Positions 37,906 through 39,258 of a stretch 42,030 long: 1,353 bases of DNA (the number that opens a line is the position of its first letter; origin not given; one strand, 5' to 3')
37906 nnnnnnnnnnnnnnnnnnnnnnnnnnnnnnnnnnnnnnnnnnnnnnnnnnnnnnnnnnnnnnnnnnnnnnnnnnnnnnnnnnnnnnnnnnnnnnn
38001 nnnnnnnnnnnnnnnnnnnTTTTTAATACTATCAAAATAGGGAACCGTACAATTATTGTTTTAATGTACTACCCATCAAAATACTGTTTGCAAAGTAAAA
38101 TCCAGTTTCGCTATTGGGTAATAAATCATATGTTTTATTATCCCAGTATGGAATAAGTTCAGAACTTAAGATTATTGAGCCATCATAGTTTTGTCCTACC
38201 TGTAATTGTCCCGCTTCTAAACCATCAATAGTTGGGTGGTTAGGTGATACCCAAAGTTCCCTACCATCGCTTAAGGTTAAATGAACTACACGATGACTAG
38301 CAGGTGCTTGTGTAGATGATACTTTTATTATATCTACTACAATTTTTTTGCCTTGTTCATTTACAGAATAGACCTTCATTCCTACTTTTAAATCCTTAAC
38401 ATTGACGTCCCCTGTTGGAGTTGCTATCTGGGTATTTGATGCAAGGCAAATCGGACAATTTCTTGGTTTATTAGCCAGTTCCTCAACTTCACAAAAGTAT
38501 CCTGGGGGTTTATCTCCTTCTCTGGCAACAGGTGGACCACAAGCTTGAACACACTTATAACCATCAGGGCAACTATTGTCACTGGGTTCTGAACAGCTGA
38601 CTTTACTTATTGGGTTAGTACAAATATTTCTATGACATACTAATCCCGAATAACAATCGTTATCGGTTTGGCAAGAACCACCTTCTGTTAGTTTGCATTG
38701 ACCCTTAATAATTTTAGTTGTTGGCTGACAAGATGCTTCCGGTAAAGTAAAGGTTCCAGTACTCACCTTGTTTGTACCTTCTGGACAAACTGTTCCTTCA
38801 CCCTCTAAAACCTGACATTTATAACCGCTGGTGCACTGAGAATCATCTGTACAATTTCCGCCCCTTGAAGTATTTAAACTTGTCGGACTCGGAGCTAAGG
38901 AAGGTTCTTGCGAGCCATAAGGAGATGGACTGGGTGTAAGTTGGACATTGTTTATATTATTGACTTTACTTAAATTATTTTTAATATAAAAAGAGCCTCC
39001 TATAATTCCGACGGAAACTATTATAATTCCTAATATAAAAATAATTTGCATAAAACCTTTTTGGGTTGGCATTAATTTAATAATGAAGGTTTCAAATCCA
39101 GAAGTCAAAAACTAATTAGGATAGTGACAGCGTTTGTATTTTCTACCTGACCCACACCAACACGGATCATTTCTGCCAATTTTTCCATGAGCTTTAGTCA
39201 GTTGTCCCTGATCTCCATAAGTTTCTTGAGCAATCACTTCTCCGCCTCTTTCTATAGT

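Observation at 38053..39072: Hedgehog-like architecture: anchored Cys-rich ectodomain ending in a Hint domain that lacks the C-terminal Asn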

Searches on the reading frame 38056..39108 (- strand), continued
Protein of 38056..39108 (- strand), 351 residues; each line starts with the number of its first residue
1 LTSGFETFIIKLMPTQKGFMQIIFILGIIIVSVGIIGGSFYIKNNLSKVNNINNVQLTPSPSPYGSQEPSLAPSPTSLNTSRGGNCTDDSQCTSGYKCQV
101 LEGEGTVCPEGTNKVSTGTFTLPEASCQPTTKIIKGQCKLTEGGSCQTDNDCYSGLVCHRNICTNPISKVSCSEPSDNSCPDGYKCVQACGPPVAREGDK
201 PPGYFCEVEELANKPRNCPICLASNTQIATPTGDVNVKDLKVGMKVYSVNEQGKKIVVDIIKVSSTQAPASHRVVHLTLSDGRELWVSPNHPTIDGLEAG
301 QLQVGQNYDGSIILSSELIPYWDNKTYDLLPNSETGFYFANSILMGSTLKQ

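Call 28: find_related_loci(query=A1, collection=genome_contigs, flank=4000)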
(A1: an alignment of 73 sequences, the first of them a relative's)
Query A1 (339 aa) in genome_contigs; peptide patterns used: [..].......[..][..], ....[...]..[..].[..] (x = any residue, [..] = any of these).
338 stretches matched a pattern; 283 encode a relative of the query (tblastn E <= 1e-3); the best 80 are kept; 80 distinct loci.
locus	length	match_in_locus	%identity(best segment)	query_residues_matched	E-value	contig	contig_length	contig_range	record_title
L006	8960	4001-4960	59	5-338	1e-127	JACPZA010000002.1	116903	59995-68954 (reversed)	MAG: Candidatus Daviesbacteria bacterium isolate NC_groundwater_877_Pr1_S2p5_34_16 Montesol18_S2p5_coassembly_scaffold_1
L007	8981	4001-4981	47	3-337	6e-96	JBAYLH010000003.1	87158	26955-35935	MAG: Candidatus Buchananbacteria bacterium isolate SO_2016_GW1_99 scaffold00611_OW334_2016, whole genome shotgun sequenc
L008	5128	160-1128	46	4-338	3e-89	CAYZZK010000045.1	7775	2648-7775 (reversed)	MAG TPA_asm: uncultured Candidatus Saccharibacteria bacterium isolate SRP193066_co2_443 genome assembly, contig: NODE_48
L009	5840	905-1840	46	9-338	2e-89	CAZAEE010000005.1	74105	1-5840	MAG TPA_asm: uncultured Gammaproteobacteria bacterium isolate SRP200132_co2_487 genome assembly, contig: NODE_146_length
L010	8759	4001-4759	53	71-337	3e-88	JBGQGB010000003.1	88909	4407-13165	MAG: Candidatus Doudnabacteria bacterium isolate OBJ2_061818_090_38 k141_184001_length_88909_cov_26.1356, whole genome s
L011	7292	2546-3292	52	73-337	5e-87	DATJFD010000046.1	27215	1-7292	MAG TPA_asm: Candidatus Binatia bacterium isolate SMAG_U15450 k141_8531700, whole genome shotgun sequence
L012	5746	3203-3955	52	73-339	3e-87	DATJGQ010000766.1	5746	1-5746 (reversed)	MAG TPA_asm: Gemmataceae bacterium isolate SMAG_U15490 k141_2428074, whole genome shotgun sequence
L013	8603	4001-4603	61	134-335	1e-84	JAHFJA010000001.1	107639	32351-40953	MAG: bacterium isolate nzgw375 NODE_238_length_107640_cov_4.738288, whole genome shotgun sequence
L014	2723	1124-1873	50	74-339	9e-84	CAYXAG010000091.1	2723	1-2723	MAG TPA_asm: uncultured Candidatus Saccharibacteria bacterium isolate SRP269290_co5_1 genome assembly, contig: NODE_3432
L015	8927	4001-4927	43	16-337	4e-81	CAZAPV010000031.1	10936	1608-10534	MAG TPA_asm: uncultured Gammaproteobacteria bacterium isolate SRP193066_co2_451 genome assembly, contig: NODE_3133_lengt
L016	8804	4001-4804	46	53-337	1e-81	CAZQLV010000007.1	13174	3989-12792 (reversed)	MAG TPA_asm: uncultured Gammaproteobacteria bacterium isolate SRP193066_co2_436 genome assembly, contig: NODE_2477_lengt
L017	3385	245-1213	40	4-338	7e-79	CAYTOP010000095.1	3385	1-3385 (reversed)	MAG TPA_asm: uncultured Gammaproteobacteria bacterium isolate SRP050083_co1_427 genome assembly, contig: NODE_19814_leng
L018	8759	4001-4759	48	71-338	1e-76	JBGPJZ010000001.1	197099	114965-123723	MAG: Candidatus Paceibacteria bacterium isolate OBJ_0618_7090110_298 k141_6301966_length_197099_cov_26.6625, whole genom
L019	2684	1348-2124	45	65-338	5e-76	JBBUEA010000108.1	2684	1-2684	MAG: Patescibacteria group bacterium isolate H14-bin023_1 H14_bin023_1_000000000108, whole genome shotgun sequence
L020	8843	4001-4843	44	41-337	2e-74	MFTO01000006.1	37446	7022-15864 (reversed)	MAG: Candidatus Nomurabacteria bacterium RIFCSPHIGHO2_01_FULL_40_20 rifcsphigho2_01_scaffold_1713, whole genome shotgun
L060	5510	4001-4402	58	203-337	5e-43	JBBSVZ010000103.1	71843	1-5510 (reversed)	MAG: Nanoarchaeota archaeon isolate H43-bin159_1 H43_bin159_1_000000000103, whole genome shotgun sequence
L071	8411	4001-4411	53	202-338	1e-42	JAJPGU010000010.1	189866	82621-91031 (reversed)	MAG: Thaumarchaeota archaeon isolate Centralia_MAG_109 k107_2142649, whole genome shotgun sequence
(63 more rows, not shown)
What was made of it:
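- The family is found in lineages with very different envelopes, and in free-living Chloroflexota and Dormibacterota as well as in presumed epibionts (call 28).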

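Call 62: search_protein_families(library=pfam, proteins=[L071:896-1993:+, L071:2076-2609:+, L071:2737-3255:+, L071:4861-6378:+, L071:37-456:+, L060:1478-2173:+, L060:2434-2823:-, L060:3180-3572:+, L060:4455-4805:+, L060:4862-5503:+], max_evalue=0.001)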
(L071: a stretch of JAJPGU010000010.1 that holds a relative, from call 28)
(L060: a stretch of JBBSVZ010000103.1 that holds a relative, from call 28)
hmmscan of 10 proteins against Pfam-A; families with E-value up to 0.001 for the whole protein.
L071:896-1993:+ (366 aa): 9 families
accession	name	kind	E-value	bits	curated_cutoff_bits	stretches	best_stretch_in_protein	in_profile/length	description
PF01436.27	NHL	-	5e-11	42.5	20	0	136-161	3-27/28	NHL repeat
PF25174.1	Beta-prop_THOC3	-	5.6e-11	42.4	305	1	140-285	52-198/272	THOC3 beta-propeller domain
PF24684.1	Vgb_lyase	-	4e-10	39.4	50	1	132-337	10-217/290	Virginiamycin B lyase family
PF21783.3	YNCE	-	1.7e-08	34.6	27.1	2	107-196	42-130/339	YNCE-like beta-propeller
PF23414.1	Beta-prop_EML_2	-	2.9e-06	27.3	90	0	116-200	21-105/266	Echinoderm microtubule-associated protein second beta-propeller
PF01731.26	Arylesterase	-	4.8e-05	23.9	21.3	0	93-123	54-84/86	Arylesterase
PF10282.15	Lactonase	-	0.00013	21.7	21.7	0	91-165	35-221/344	Lactonase, 7-bladed beta-propeller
PF13570.13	Beta-prop_ACSF4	-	0.00015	21.8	133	1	181-321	96-236/329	Beta-alanine-activating enzyme, beta-propeller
PF23389.1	Beta-prop_WDR19_1st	-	0.0002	20.9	27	0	115-187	143-214/325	WDR19 first beta-propeller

L071:2076-2609:+ (178 aa): 1 family
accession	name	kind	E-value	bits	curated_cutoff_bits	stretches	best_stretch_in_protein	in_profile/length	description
PF01613.24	Flavin_Reduct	-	4.6e-30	105.2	27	1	17-151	5-138/153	Flavin reductase like domain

L071:2737-3255:+ (173 aa): 0 families

L071:4861-6378:+ (506 aa): 0 families

L071:37-456:+ (140 aa): 0 families

L060:1478-2173:+ (232 aa): 1 family
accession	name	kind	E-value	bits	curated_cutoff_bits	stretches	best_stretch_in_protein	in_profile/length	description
PF02518.31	HATPase_c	-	4.9e-09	37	26.4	1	109-229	3-109/111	Histidine kinase-, DNA gyrase B-, and HSP90-like ATPase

L060:2434-2823:- (130 aa): 1 family
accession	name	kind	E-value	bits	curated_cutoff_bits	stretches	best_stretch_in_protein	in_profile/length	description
PF01850.27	PIN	-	5.7e-14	53.2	23.6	1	1-124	1-119/120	PIN domain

L060:3180-3572:+ (131 aa): 2 families
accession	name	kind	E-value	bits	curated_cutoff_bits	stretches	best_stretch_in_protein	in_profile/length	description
PF07681.17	DoxX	-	1.5e-09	38.8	23.6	1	11-92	2-81/85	DoxX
PF07291.16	MauE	-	0.00013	22.7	27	1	10-94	4-87/128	Methylamine utilisation protein MauE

L060:4455-4805:+ (117 aa): 0 families

L060:4862-5503:+ (214 aa): 0 families
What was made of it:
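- Tried and rejected: Pfam families of the neighbouring genes were uninformative (call 62).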

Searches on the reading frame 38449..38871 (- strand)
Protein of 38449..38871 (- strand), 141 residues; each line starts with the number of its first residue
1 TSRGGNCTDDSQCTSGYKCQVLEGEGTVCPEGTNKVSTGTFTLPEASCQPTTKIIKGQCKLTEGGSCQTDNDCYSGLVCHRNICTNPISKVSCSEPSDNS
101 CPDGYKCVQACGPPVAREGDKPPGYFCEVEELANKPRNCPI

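Call 49: predict_structure(alignment_id=A3)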
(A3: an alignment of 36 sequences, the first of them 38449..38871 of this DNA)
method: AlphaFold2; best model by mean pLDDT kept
length: 141 residues; sequences in the alignment: 36
mean_pLDDT: 91.0   pTM: 0.71
mean pLDDT of the five models: 91.0, 90.8, 90.4, 90.2, 87.7
residues with pLDDT >= 90: 95; 70-90: 41; 50-70: 3; < 50: 2
segments of 3 or more residues with pLDDT < 50: none
pLDDT, mean of each block of 10 residues (from residue 1): 78 95 92 86 84 95 97 96 96 94 95 87 93 88 61
secondary structure, 60 per line:
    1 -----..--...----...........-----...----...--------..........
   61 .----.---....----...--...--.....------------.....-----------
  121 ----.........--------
elements in order: E17-27 E33-35 E40-42 E51-61 E78-80 E83-85 E88-92 E105-109 E125-129 H130-133
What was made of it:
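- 38455..38853 (-): Cys-rich ectodomain (16 Cys, C86-C218 in 351-aa numbering). AF2 gives pLDDT 91 (call 49).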

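Call 52: fold_search(model_id=the predicted structure, library=pdb)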
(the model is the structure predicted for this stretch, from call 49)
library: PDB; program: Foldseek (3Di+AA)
matches with E <= 10: 33; with E <= 0.001: 0
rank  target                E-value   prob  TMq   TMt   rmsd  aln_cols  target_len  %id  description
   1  5o57_MODEL_1_A        3.3e-01  0.75  0.19  0.27   9.4        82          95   20  Solution Structure of the N-terminal Region of Dkk4 (released 2018-06-13)
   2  5z5k_B                3.4e-01  0.51  0.18  0.35   9.9        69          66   22  Structure of the DCC-Draxin complex (released 2018-06-20)
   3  8a1d_A                8.7e-01  0.10  0.21  0.07  16.4       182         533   14  Structure of murine perforin-2 (Mpeg1) pore in ring form (released 2022-07-20)
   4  1la4_MODEL_1_A        1.3e+00  0.90  0.18  0.68   0.9        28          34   28  Solution Structure of SGTx1 (released 2003-11-11)
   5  7nam_B                1.3e+00  0.77  0.15  0.61   2.3        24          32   33  LRP6_E1 in complex with Lr-EET-3.5 (released 2022-06-29)
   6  1h9h_I                1.5e+00  0.77  0.15  0.65   1.0        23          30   43  COMPLEX OF EETI-II WITH PORCINE TRYPSIN (released 2004-07-26)
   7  1w7z_A                1.6e+00  0.77  0.15  0.64   1.1        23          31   43  Crystal structure of the free (uncomplexed) Ecballium elaterium trypsin inhibitor (EETI-II) (released 2005-11-01)
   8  1h9i_I                1.8e+00  0.82  0.15  0.68   0.6        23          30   39  COMPLEX OF EETI-II MUTANT WITH PORCINE TRYPSIN (released 2004-07-26)
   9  1d1h_MODEL_1_A        2.2e+00  0.63  0.19  0.65   2.6        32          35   25  SOLUTION STRUCTURE OF HANATOXIN 1 (released 2000-09-20)
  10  9tg4_H                2.3e+00  0.01  0.10  0.06  16.8       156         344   12  Structure of the YbjP lipoprotein bound to the AcrABZ-TolC efflux pump (released 2026-04-08)
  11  8wa2_F                2.7e+00  0.02  0.10  0.03  13.6       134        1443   19  cryo-EM structure of native mastigonemes isolated from Chlamydomonas reinhardtii at 3.0 angstrom resolution (released 2024-04-10)
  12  1koz_MODEL_1_A        3.1e+00  0.41  0.20  0.63   2.0        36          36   30  SOLUTION STRUCTURE OF OMEGA-GRAMMOTOXIN SIA (released 2002-08-28)
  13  7fbp_B                3.2e+00  0.63  0.16  0.62   0.9        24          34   29  FXIIa-cMCoFx1 complex (released 2021-11-10)
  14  2a2v_MODEL_1_A        3.6e+00  0.47  0.16  0.60   1.1        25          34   32  The solution structure of Jingzhaotoxin-XI (released 2005-07-05)
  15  1ixt_MODEL_1_A        3.6e+00  0.23  0.16  0.60   1.7        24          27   33  Structure of a Novel P-Superfamily Spasmodic Conotoxin Reveals an Inhibitory Cystine Knot Motif (released 2003-01-28)
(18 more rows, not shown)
